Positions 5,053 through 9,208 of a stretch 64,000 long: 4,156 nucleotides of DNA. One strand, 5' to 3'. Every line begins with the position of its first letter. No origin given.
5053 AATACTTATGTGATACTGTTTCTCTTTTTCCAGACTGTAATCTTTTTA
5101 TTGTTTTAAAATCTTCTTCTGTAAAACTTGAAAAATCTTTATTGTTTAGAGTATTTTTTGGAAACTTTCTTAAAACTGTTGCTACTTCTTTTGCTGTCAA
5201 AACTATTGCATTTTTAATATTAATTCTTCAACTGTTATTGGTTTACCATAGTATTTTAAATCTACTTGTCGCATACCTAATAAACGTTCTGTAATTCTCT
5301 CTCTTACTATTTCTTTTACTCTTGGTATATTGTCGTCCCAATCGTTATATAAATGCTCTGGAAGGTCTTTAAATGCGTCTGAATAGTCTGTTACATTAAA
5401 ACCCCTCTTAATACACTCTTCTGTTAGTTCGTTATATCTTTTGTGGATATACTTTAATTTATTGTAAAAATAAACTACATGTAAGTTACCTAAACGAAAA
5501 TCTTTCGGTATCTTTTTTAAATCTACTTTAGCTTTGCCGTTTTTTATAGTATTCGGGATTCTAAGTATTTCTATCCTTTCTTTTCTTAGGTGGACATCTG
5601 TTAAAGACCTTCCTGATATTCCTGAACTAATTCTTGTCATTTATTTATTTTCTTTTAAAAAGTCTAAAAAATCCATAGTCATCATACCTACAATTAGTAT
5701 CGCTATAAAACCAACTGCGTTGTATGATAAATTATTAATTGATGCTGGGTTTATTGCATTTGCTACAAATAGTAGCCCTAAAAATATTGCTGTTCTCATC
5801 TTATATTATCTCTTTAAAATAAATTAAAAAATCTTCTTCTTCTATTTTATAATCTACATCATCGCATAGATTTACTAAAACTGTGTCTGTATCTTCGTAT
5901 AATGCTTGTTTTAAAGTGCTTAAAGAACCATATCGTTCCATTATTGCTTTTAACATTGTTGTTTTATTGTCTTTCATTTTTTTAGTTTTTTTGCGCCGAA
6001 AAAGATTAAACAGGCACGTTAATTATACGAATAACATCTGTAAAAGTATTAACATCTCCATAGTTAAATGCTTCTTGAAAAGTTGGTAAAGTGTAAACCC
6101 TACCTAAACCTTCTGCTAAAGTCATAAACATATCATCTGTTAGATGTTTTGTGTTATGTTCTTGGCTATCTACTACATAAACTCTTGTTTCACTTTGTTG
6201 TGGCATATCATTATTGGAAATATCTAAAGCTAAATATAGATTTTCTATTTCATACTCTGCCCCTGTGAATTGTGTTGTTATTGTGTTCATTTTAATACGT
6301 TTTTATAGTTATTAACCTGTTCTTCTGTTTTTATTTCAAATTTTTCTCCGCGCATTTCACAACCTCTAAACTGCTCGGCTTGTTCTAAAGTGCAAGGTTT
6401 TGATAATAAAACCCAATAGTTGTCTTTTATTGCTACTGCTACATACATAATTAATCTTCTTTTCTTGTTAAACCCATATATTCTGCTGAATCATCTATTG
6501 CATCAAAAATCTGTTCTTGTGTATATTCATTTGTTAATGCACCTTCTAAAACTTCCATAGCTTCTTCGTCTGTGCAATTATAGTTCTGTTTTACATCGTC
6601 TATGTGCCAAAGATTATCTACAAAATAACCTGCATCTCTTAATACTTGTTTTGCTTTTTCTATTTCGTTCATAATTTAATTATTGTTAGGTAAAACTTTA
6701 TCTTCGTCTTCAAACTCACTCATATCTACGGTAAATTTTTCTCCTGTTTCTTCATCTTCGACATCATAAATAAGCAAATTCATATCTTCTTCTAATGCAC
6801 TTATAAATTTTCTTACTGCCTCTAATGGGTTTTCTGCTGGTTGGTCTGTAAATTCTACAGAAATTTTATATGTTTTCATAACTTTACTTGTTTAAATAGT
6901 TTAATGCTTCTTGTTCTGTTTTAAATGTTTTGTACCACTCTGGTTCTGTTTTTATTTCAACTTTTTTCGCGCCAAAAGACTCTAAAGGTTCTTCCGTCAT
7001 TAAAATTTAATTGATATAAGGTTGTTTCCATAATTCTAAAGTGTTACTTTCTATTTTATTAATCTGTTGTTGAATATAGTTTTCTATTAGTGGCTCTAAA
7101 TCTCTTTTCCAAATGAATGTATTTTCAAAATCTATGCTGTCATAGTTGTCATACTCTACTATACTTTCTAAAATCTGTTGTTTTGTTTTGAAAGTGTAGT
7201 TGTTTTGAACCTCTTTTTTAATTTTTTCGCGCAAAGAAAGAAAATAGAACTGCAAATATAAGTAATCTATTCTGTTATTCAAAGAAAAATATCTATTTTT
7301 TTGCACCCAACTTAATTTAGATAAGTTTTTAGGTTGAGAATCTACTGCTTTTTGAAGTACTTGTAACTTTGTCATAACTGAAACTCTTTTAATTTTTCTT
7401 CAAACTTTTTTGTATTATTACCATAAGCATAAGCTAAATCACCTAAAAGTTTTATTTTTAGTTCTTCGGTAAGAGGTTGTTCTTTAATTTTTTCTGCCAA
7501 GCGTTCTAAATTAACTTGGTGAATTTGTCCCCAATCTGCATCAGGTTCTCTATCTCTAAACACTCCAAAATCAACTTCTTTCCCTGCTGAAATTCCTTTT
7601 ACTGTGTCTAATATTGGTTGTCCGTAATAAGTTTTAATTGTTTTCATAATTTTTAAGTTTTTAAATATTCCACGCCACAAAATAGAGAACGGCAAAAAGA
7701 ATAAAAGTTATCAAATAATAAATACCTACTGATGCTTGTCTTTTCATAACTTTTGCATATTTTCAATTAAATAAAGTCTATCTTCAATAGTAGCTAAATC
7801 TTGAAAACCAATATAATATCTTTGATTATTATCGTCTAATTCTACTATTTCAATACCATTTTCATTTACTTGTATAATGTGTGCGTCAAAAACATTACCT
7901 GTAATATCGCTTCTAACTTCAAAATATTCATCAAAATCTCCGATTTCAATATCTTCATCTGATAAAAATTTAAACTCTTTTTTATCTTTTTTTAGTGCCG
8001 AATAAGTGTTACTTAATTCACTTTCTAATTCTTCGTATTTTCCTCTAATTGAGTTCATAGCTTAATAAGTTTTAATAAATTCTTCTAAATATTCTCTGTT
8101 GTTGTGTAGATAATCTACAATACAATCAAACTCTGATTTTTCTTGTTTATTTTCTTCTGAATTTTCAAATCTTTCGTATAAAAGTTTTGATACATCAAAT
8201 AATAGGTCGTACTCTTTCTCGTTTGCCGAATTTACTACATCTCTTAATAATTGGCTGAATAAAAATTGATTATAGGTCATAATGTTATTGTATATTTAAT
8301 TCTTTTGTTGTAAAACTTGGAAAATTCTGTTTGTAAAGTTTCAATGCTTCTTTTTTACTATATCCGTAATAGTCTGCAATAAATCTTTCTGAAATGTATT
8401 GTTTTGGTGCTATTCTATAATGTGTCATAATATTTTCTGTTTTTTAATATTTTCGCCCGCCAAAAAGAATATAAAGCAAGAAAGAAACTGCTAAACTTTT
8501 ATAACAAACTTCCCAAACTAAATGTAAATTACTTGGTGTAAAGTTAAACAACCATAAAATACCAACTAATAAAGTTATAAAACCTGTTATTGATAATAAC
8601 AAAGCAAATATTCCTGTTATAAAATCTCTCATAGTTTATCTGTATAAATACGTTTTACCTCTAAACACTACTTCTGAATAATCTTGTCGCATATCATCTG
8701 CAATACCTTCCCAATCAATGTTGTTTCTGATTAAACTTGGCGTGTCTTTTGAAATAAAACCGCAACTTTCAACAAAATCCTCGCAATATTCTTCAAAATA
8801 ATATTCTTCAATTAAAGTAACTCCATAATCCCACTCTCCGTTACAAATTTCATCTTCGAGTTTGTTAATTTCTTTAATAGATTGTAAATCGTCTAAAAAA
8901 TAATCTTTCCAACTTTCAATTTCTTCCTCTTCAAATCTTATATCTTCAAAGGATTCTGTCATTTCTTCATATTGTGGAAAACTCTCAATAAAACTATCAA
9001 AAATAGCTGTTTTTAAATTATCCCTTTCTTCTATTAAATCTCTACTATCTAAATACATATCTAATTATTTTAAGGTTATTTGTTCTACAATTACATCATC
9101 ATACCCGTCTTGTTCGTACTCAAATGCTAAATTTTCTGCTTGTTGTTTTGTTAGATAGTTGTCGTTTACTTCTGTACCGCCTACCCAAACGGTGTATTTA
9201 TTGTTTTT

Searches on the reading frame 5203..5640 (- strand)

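Call 39: search_protein_families(library=pfam, max_evalue=0.01, proteins=[window:5203-5640:-])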
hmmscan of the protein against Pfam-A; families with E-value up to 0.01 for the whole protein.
window:5203-5640:- (145 aa): 2 families
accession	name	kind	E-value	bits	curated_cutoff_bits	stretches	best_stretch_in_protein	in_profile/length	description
PF03013.19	Pyr_excise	-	2.7e-10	40.9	23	1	11-84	13-76/81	Pyrimidine dimer DNA glycosylase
PF01710.22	HTH_Tnp_IS630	-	0.006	17.1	21.3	1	12-79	45-111/119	Transposase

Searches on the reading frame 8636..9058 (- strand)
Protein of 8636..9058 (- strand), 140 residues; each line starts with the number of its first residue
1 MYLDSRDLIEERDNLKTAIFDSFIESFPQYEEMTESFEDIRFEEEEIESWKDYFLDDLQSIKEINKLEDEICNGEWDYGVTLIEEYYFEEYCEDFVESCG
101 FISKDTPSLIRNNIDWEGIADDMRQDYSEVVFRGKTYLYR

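Call 39: search_protein_families(library=pfam, max_evalue=0.01, proteins=[window:8636-9058:-])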
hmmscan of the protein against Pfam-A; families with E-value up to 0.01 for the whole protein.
window:8636-9058:- (140 aa): 1 family
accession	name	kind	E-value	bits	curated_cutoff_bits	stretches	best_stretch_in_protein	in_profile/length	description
PF07275.16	ArdA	-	2e-05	25.7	27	1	24-128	61-145/155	Antirestriction protein (ArdA)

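Call 76: find_homologous_proteins(query=window:8636-9058:-, max_evalue=1e-10)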
Query window:8636-9058:- (140 aa): 387 proteins with E <= 1e-10 among 403 candidates; the best 120 are listed.
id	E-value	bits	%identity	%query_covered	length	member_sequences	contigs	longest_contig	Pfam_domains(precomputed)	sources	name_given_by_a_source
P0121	2.1e-86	305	100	100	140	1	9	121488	-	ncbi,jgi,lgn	jgi:hypothetical protein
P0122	3.5e-59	217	75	99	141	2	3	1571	-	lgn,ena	-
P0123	1.2e-55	206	69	99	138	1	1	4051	-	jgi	jgi:predicted nuclease with TOPRIM domain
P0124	2.5e-55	205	68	99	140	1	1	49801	PF07275.17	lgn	-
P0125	9.7e-55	203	71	99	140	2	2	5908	-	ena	-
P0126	4.2e-54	201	70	99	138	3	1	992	-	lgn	-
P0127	7.2e-54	200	66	100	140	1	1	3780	-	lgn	-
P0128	1.3e-53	199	69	99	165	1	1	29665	-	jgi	jgi:predicted nuclease with TOPRIM domain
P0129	2.4e-53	198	66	100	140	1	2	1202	-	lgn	-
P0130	1.1e-52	196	67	99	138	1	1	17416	-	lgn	-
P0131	5.5e-52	194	67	100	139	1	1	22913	PF07275.17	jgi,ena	-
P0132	5.6e-52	194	64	100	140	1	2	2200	-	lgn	-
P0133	1.9e-50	189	67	99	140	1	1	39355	-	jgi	jgi:predicted nuclease with TOPRIM domain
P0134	3.5e-50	188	69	99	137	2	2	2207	-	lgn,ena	-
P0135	3.9e-50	188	65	99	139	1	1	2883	PF07275.17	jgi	jgi:Antirestriction protein (ArdA)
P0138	1.9e-49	185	66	100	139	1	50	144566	-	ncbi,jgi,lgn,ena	jgi:hypothetical protein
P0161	2.5e-47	179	65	99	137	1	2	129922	-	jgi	jgi:hypothetical protein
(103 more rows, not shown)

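Call 77: find_encoding_contigs(protein=P0138, flank=10000, max_places=1)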
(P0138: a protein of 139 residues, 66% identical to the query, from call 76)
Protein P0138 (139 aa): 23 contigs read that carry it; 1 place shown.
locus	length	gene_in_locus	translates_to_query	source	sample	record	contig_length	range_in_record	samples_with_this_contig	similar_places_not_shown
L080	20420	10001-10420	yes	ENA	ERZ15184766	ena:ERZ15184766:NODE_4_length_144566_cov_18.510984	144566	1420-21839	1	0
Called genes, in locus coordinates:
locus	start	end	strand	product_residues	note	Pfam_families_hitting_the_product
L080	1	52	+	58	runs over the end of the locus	-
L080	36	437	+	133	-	-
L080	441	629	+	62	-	-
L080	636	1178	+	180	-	PF01145:Band_7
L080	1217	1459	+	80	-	-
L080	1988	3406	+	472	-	-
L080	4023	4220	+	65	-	-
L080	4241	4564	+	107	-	-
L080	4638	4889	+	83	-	-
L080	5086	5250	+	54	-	-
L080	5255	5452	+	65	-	-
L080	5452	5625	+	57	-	-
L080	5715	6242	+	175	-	-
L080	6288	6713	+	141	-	-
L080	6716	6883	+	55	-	-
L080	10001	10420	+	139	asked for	-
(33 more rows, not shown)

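Call 78: find_encoding_contigs(protein=P0124, flank=10000, max_places=1)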
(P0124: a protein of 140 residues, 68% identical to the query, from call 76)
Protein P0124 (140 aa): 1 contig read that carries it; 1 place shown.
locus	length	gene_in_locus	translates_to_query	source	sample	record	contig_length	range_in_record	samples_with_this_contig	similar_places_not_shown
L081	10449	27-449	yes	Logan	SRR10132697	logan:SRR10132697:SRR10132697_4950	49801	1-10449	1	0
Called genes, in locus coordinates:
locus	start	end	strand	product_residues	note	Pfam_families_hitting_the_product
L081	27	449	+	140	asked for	PF07275:ArdA (weak)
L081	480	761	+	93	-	-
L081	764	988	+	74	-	-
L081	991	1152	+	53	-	-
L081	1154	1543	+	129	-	-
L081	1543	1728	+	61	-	-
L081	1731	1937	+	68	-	-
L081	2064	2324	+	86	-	-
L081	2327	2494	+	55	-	-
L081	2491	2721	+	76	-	-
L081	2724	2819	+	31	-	-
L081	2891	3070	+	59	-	-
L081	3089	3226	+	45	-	-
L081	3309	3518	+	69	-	-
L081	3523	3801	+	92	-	-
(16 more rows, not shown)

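Call 79: find_encoding_contigs(protein=P0161, flank=10000, max_places=1)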
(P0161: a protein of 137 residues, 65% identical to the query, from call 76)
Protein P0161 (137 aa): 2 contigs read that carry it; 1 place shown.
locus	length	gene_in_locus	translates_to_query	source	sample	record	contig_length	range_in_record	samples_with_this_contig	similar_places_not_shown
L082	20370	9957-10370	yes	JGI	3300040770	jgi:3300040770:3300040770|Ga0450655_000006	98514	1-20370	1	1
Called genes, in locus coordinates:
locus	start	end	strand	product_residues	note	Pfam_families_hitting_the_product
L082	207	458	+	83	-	-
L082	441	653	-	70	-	-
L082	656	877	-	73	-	-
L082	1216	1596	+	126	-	-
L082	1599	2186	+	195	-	-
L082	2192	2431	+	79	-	-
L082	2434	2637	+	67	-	-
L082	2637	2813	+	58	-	-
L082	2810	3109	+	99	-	-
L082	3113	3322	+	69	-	-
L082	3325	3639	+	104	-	-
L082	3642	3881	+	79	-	-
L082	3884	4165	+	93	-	-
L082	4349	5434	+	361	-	-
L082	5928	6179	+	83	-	-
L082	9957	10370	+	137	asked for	-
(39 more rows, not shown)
